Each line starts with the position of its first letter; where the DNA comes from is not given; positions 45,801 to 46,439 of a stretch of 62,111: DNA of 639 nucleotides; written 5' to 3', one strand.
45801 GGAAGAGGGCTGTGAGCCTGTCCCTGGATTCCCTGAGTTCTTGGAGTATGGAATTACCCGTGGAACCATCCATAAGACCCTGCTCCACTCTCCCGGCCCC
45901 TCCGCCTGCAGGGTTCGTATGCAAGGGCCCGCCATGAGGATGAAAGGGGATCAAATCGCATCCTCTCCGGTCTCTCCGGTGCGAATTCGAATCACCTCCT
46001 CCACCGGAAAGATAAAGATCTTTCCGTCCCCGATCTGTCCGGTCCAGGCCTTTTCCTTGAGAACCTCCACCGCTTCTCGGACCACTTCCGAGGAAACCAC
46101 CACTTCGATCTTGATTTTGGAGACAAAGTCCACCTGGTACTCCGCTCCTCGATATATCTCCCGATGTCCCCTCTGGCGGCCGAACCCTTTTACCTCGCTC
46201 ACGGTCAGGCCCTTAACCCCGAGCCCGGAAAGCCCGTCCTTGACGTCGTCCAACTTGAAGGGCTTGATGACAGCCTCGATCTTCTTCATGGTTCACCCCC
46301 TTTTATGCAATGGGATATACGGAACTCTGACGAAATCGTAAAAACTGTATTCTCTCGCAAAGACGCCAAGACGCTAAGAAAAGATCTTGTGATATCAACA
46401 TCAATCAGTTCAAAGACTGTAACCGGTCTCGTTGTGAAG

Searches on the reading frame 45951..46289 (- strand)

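Call 60: search_protein_families(library=pfam, proteins=[window:45951-46289:-], max_evalue=0.00001)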
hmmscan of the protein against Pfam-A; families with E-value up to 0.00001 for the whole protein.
window:45951-46289:- (112 aa): 1 family
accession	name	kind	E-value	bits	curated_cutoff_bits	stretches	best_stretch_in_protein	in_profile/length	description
PF00543.27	P-II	-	3.4e-32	111.3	25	1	1-106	1-102/102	Nitrogen regulatory protein P-II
